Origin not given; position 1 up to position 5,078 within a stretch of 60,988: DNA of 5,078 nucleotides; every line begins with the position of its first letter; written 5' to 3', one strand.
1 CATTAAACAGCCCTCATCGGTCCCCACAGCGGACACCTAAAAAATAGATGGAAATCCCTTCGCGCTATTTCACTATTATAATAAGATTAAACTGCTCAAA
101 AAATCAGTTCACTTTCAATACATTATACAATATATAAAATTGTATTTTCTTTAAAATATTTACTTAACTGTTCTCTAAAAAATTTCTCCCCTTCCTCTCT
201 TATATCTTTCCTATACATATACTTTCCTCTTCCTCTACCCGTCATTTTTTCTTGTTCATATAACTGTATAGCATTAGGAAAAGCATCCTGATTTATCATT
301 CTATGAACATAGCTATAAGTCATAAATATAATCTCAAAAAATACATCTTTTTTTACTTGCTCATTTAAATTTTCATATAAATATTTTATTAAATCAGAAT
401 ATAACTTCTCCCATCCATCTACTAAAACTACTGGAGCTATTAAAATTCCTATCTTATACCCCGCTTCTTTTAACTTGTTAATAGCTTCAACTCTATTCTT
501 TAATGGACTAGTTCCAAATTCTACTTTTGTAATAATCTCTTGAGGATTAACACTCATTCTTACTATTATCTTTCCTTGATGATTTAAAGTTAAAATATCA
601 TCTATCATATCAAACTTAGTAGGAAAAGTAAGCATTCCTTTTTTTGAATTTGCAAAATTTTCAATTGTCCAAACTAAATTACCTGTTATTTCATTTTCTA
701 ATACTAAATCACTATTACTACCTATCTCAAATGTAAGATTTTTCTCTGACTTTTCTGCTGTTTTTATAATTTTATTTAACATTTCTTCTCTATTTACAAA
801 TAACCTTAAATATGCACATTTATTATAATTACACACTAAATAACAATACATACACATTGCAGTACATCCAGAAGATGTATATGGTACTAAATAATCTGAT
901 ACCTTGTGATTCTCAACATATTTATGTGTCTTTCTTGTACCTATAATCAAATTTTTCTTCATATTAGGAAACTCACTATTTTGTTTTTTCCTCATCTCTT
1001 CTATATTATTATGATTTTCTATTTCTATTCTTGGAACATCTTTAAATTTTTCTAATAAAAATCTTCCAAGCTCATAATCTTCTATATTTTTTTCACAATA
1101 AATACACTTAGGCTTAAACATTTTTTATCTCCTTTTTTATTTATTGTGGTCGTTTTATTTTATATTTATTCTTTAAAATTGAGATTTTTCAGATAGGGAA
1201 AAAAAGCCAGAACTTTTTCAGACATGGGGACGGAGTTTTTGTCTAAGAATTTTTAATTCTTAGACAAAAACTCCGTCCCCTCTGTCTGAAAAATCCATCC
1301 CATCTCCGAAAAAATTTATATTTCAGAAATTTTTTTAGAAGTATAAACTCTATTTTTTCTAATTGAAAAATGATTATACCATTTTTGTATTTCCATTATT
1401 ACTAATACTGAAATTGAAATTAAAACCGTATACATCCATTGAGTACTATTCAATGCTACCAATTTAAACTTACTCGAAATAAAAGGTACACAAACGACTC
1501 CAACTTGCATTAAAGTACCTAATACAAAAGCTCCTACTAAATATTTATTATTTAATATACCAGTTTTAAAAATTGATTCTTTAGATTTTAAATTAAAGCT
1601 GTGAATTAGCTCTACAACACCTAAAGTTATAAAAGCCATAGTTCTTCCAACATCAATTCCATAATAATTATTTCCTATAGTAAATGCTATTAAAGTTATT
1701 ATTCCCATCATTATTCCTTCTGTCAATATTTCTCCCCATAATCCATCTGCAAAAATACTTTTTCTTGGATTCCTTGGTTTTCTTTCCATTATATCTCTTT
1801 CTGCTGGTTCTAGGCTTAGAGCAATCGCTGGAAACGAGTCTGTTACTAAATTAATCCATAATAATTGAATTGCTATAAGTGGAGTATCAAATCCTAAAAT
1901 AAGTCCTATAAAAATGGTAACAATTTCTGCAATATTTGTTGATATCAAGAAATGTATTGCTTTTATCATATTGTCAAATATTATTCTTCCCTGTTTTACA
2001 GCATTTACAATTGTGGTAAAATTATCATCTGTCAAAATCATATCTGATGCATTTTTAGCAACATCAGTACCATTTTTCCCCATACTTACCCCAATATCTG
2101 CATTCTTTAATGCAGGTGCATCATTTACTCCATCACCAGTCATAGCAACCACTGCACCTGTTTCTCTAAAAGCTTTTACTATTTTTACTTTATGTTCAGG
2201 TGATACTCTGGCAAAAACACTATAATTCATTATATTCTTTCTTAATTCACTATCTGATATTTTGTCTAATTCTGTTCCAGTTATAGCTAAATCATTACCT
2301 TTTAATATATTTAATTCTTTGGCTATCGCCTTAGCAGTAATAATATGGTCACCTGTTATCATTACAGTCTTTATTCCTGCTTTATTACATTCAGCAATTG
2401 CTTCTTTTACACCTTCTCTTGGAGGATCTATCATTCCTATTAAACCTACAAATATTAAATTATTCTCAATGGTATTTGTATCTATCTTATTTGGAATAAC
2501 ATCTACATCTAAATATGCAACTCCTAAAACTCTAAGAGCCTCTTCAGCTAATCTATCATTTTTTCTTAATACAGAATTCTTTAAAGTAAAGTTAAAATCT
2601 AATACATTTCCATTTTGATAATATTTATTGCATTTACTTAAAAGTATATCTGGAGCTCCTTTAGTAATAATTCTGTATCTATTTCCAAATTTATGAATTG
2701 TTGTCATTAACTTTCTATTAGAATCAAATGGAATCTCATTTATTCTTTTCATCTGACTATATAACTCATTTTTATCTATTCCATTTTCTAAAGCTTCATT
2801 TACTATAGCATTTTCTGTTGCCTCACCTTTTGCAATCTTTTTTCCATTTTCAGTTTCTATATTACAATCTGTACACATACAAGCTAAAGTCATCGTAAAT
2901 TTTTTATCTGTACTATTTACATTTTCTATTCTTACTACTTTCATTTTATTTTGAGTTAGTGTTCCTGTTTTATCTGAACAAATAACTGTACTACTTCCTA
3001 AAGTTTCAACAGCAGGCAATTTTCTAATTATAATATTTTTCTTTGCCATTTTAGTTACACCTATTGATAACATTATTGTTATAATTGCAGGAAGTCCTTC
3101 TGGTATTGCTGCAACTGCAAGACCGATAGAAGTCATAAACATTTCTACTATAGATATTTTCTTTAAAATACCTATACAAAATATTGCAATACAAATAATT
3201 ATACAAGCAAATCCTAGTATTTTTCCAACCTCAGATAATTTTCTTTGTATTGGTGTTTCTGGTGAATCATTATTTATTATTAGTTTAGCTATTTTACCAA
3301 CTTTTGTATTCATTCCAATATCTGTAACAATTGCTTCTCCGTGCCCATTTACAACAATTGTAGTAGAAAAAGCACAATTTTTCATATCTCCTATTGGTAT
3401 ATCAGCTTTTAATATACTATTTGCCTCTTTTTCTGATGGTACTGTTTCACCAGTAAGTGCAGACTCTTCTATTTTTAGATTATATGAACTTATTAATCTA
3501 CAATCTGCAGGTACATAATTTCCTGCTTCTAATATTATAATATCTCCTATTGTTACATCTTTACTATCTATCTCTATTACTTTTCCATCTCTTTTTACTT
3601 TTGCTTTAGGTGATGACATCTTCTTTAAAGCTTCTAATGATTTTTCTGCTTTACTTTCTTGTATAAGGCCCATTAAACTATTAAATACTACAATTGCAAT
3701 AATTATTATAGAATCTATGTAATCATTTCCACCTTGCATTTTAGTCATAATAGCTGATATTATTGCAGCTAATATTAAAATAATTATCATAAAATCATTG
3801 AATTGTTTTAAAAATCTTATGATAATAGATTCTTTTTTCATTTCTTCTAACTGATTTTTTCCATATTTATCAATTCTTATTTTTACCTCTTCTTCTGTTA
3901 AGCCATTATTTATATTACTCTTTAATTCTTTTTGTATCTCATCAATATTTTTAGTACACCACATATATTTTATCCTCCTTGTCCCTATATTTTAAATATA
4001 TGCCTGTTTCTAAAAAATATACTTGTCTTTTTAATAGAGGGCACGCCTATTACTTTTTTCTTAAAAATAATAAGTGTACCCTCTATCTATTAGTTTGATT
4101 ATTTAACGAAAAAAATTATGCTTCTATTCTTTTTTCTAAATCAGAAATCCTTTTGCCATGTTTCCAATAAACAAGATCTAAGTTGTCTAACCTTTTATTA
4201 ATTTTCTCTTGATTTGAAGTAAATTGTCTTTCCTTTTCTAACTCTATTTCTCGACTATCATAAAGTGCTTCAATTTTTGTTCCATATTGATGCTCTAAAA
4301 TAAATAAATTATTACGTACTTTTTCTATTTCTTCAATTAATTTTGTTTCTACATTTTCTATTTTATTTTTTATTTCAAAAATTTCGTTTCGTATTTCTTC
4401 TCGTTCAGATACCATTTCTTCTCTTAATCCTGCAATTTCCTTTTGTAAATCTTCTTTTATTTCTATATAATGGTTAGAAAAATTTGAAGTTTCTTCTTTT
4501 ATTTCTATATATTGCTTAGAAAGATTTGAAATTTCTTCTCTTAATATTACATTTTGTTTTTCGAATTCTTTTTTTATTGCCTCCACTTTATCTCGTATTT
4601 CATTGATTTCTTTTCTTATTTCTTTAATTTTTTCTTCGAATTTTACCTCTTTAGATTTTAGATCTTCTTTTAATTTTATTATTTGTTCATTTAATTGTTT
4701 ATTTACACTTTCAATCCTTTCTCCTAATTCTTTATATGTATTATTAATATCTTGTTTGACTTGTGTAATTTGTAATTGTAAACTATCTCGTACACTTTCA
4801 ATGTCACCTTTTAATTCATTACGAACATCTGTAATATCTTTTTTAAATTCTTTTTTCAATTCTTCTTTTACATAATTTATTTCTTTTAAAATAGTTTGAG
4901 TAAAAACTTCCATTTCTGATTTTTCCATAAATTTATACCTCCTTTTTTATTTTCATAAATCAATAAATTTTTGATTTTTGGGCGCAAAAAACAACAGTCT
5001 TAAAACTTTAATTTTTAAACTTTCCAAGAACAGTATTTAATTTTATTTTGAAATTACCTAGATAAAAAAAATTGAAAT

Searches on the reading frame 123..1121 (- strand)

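Call 17: search_protein_families(library=pfam, proteins=[window:123-1121:-], max_evalue=0.0001)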
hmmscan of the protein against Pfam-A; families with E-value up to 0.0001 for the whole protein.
window:123-1121:- (332 aa): 1 family
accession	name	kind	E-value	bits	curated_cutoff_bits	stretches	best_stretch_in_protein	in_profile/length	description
PF20903.3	SPL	-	2e-66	224.6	27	1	2-331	1-337/338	Spore photoproduct lyase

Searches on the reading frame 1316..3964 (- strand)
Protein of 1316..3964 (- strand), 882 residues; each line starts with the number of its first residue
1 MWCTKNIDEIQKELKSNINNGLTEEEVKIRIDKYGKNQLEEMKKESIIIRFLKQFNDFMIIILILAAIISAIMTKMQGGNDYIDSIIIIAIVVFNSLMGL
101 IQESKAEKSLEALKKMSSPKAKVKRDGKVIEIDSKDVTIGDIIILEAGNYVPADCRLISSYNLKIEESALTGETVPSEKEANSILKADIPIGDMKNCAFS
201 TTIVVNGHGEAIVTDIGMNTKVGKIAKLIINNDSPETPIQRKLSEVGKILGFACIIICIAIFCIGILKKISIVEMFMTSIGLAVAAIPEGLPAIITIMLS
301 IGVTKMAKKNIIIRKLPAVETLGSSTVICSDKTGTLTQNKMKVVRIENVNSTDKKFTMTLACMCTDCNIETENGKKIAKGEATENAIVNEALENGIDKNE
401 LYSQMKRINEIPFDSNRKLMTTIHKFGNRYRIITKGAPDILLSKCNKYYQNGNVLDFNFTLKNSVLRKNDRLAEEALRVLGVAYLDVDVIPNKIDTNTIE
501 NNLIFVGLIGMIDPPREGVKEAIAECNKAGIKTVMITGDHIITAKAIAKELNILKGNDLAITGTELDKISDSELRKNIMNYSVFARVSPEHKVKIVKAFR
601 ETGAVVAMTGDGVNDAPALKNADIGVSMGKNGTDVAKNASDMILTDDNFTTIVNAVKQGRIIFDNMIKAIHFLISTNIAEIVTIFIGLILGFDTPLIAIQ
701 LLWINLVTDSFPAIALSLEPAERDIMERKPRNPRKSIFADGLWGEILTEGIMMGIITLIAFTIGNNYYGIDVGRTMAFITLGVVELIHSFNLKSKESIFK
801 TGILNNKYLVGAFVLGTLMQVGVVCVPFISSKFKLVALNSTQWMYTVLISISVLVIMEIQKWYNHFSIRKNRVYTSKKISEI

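Call 17: search_protein_families(library=pfam, proteins=[window:1316-3964:-], max_evalue=0.0001)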
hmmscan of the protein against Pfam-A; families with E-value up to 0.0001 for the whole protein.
window:1316-3964:- (882 aa): 6 families
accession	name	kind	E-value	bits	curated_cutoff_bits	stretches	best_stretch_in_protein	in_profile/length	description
PF00689.26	Cation_ATPase_C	-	6.1e-54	182.9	27.3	1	694-862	2-174/175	Cation transporting ATPase, C-terminus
PF00122.25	E1-E2_ATPase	-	1e-51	175.5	28.1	1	115-309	1-181/181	E1-E2 ATPase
PF00690.31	Cation_ATPase_N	-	5.8e-23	80.8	20.4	1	2-70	1-69/69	Cation transporter/ATPase, N-terminus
PF13246.12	Cation_ATPase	-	1.3e-21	76.9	21.7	1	362-448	1-91/91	Cation transport ATPase (P-type)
PF00702.32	Hydrolase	-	8.1e-21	75.7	26.4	1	327-623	3-191/191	haloacid dehalogenase-like hydrolase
PF12710.13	HAD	-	9.7e-05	23.3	27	0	516-620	87-189/189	haloacid dehalogenase-like hydrolase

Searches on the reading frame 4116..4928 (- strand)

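Call 17: search_protein_families(library=pfam, proteins=[window:4116-4928:-], max_evalue=0.0001)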
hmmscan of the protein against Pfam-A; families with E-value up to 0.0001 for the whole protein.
window:4116-4928:- (270 aa): 5 families
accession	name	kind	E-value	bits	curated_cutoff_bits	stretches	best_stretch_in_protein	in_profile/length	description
PF01442.23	Apolipoprotein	-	4.4e-11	43.3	90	1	5-117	8-121/190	Apolipoprotein A1/A4/E domain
PF07889.17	DUF1664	-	1.8e-07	31.7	34.6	1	43-122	39-117/124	Protein of unknown function (DUF1664)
PF07464.16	ApoLp-III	-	2.8e-05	24.7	36.3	0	12-75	33-99/146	Apolipophorin-III precursor (apoLp-III)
PF04513.17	Baculo_PEP_C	-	3.6e-05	24.3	38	0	38-108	31-101/140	Baculovirus polyhedron envelope protein, PEP, C terminus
PF07798.16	CCDC90-like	-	9.1e-05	22.8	33.5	0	25-92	81-148/175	Coiled-coil domain-containing protein 90-like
